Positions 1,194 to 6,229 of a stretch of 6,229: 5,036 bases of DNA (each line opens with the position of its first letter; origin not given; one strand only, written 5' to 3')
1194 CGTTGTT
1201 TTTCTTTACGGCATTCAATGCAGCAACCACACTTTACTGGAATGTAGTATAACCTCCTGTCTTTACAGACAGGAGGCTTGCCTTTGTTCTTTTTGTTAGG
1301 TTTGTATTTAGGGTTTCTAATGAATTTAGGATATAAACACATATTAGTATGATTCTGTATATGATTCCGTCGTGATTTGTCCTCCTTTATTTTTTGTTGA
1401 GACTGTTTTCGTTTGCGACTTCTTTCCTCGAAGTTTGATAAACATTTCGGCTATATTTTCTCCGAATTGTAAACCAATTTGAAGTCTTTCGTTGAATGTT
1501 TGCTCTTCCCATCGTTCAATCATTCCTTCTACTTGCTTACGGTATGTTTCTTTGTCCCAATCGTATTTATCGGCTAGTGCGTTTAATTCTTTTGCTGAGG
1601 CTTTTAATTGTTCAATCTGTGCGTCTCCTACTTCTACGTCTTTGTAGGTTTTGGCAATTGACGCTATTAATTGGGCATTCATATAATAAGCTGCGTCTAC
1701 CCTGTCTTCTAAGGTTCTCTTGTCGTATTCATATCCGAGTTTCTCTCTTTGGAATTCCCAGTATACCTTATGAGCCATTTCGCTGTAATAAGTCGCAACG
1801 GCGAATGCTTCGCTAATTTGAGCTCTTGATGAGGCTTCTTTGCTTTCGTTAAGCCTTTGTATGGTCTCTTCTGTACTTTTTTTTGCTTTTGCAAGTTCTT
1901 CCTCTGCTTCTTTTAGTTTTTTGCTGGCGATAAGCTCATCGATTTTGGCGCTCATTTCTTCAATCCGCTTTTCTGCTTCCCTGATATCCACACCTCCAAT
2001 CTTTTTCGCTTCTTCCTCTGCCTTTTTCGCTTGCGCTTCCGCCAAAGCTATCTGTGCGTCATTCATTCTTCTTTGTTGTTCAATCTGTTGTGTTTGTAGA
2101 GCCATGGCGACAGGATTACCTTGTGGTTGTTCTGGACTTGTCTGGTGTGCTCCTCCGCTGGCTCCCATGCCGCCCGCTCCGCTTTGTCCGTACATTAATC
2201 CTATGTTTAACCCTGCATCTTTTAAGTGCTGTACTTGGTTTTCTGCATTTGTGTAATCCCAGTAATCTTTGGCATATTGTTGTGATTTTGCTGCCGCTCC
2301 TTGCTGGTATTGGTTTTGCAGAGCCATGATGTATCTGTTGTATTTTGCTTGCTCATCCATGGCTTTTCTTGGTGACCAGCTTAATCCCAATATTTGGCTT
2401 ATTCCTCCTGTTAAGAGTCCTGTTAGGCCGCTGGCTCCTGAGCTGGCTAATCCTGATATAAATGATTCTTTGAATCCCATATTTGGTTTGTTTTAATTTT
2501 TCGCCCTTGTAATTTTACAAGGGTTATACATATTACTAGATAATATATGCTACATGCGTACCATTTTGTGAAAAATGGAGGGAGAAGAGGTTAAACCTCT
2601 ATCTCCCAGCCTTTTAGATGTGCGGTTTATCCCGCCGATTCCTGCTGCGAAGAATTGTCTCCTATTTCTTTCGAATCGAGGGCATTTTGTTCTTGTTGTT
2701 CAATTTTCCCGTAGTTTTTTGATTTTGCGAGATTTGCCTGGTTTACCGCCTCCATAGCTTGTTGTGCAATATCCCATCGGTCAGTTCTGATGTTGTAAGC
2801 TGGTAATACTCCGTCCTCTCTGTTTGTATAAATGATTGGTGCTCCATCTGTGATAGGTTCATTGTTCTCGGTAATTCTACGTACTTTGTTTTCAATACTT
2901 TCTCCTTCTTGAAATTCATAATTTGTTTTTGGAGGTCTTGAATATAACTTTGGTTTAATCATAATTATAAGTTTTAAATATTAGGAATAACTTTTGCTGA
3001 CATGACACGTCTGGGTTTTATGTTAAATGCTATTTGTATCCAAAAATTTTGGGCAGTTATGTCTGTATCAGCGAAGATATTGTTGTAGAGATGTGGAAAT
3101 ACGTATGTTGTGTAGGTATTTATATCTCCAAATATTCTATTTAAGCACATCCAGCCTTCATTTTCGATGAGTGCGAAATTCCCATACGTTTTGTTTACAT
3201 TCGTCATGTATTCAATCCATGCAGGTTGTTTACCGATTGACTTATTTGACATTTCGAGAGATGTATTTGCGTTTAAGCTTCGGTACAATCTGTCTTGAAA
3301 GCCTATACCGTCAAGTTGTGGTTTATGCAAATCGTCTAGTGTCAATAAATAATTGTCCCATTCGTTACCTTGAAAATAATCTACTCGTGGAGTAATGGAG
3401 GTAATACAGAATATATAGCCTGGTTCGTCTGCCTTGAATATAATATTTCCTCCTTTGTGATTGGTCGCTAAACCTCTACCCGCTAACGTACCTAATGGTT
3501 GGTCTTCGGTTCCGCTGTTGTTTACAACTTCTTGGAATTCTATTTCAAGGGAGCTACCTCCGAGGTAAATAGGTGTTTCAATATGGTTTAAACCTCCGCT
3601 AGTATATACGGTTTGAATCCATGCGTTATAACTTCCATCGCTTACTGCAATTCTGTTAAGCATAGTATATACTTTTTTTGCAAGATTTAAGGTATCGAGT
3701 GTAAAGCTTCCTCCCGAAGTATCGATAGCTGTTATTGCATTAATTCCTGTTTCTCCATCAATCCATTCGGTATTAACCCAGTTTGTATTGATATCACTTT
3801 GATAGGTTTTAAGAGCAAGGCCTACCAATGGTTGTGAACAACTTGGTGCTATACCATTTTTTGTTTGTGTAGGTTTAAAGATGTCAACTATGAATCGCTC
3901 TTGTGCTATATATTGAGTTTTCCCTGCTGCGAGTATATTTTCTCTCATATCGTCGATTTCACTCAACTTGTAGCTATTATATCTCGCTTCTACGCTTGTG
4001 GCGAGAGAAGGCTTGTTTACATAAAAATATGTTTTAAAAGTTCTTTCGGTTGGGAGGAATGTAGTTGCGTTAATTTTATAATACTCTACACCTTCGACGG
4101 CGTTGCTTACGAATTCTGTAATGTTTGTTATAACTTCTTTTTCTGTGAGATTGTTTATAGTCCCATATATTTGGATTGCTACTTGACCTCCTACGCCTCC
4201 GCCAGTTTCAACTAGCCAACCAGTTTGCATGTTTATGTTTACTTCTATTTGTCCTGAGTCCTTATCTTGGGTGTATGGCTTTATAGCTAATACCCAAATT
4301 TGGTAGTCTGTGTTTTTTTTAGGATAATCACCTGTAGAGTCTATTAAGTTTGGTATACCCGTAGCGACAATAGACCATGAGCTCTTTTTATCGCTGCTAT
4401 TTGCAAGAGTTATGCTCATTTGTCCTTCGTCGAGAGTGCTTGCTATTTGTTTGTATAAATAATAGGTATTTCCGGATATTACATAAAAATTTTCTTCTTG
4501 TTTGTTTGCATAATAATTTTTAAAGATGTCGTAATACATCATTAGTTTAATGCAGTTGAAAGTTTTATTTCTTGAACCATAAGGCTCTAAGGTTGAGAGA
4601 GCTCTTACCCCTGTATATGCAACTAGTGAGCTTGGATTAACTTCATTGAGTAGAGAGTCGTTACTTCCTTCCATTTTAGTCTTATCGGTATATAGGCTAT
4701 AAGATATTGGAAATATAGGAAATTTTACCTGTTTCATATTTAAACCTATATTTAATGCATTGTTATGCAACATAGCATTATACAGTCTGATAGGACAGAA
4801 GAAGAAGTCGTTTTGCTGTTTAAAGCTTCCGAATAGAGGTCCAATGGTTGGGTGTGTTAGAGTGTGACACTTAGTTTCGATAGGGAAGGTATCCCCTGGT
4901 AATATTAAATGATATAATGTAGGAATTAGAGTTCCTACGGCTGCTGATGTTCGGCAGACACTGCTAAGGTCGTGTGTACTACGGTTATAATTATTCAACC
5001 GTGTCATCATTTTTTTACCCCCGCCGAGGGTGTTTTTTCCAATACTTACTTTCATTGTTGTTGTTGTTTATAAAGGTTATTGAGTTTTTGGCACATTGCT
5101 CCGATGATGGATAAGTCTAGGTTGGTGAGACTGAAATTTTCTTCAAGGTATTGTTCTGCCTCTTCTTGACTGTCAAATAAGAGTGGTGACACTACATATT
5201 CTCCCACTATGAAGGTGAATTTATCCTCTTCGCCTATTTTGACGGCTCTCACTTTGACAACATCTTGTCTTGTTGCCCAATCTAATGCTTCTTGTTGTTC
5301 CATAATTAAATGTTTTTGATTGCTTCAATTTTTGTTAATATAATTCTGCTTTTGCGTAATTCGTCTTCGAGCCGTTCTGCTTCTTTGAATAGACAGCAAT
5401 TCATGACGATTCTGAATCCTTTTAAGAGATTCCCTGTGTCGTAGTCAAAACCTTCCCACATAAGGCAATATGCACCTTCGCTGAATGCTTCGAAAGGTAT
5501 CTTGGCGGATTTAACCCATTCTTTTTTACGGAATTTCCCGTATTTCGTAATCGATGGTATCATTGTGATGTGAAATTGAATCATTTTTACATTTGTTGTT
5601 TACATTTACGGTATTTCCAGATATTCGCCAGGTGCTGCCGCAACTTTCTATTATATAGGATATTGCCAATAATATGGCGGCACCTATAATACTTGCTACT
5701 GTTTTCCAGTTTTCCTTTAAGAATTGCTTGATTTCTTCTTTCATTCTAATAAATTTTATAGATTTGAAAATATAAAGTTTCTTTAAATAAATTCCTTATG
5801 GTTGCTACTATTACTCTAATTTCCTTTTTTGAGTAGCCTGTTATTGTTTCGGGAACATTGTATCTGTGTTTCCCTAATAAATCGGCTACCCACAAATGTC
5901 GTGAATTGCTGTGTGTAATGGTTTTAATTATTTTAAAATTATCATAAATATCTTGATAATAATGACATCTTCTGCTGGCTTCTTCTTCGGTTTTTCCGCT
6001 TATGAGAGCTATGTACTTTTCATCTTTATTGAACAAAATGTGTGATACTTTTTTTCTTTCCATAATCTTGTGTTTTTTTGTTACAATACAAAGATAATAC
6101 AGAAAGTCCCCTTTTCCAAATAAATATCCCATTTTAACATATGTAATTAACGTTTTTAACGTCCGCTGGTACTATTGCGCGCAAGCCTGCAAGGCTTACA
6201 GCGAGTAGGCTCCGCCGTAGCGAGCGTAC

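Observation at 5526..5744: A 72-aa single-transmembrane-helix protein is a candidate single-gene lysis factor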

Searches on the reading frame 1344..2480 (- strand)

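Call 4: search_protein_families(library=phrogs, proteins=[window:1344-2480:-], max_evalue=0.1)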
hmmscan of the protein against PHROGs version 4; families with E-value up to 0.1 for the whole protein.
window:1344-2480:- (378 aa): 4 families
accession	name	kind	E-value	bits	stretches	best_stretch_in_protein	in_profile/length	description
phrog_8689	-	tail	9.8e-08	33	1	55-231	40-220/327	pilot protein for DNA ejection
phrog_31272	-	tail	0.0011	19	1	24-284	9-248/294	pilot protein for DNA ejection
phrog_35928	-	tail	0.051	14.3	0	46-112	55-122/172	pilot protein for DNA ejection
phrog_4621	-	unknown function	0.054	14.6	0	277-307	7-38/131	-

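Call 5: search_protein_families(library=pfam, proteins=[window:1344-2480:-], max_evalue=0.1)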
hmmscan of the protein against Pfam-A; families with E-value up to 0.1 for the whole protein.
window:1344-2480:- (378 aa): 2 families
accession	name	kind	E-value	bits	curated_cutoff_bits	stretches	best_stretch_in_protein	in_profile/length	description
PF13729.12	TraF_2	-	0.015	15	25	0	122-236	4-99/264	F plasmid transfer operon, TraF, protein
PF03908.18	Sec20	-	0.047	14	27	0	271-340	10-78/92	Sec20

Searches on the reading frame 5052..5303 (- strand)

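Call 4: search_protein_families(library=phrogs, proteins=[window:5052-5303:-], max_evalue=0.1)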
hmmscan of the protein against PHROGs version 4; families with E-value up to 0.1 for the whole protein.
window:5052-5303:- (83 aa): 2 families
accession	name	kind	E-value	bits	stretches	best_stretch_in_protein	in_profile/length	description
phrog_11035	-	unknown function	0.0027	19.1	1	26-79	28-83/85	-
phrog_12571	-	unknown function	0.097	13.6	0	38-69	16-48/62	-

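Call 5: search_protein_families(library=pfam, proteins=[window:5052-5303:-], max_evalue=0.1)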
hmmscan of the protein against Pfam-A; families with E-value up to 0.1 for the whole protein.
window:5052-5303:- (83 aa): 0 families

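Call 74: search_protein_families(library=ncbifam, proteins=[window:5052-5303:-], max_evalue=0.1)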
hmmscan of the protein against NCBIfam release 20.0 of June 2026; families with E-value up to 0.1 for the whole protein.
window:5052-5303:- (83 aa): 0 families

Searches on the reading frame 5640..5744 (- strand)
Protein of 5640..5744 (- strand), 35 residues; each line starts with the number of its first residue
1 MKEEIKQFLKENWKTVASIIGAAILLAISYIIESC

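Call 111: search_protein_families(library=pfam, proteins=[window:5640-5744:-], max_evalue=5)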
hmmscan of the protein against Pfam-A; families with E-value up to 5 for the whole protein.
seq(35 aa): 2 families
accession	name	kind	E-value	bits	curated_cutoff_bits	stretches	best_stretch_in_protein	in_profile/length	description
PF04226.18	Transgly_assoc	-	0.01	16.5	25.3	1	13-28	28-43/49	Transglycosylase associated protein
PF18437.6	Nup54_C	-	0.076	13.3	26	1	1-16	7-22/39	Nup54 C-terminal interacting domain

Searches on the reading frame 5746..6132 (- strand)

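Call 4: search_protein_families(library=phrogs, proteins=[window:5746-6132:-], max_evalue=0.1)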
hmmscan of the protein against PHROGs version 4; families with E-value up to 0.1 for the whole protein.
window:5746-6132:- (128 aa): 1 family
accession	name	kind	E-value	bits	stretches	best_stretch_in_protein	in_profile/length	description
phrog_35511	-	unknown function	0.081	13.9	0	10-116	23-128/180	-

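Call 5: search_protein_families(library=pfam, proteins=[window:5746-6132:-], max_evalue=0.1)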
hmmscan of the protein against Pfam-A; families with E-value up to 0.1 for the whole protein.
window:5746-6132:- (128 aa): 2 families
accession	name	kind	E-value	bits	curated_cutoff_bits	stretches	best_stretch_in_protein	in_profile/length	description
PF17585.7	Phage_Arf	-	0.051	14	27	1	36-52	6-22/47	Accessory recombination function protein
PF17805.7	AsnC_trans_reg2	-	0.055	14.1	27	0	68-119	28-74/86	AsnC-like ligand binding domain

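Call 74: search_protein_families(library=ncbifam, proteins=[window:5746-6132:-], max_evalue=0.1)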
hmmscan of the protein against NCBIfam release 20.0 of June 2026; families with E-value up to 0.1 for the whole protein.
window:5746-6132:- (128 aa): 0 families
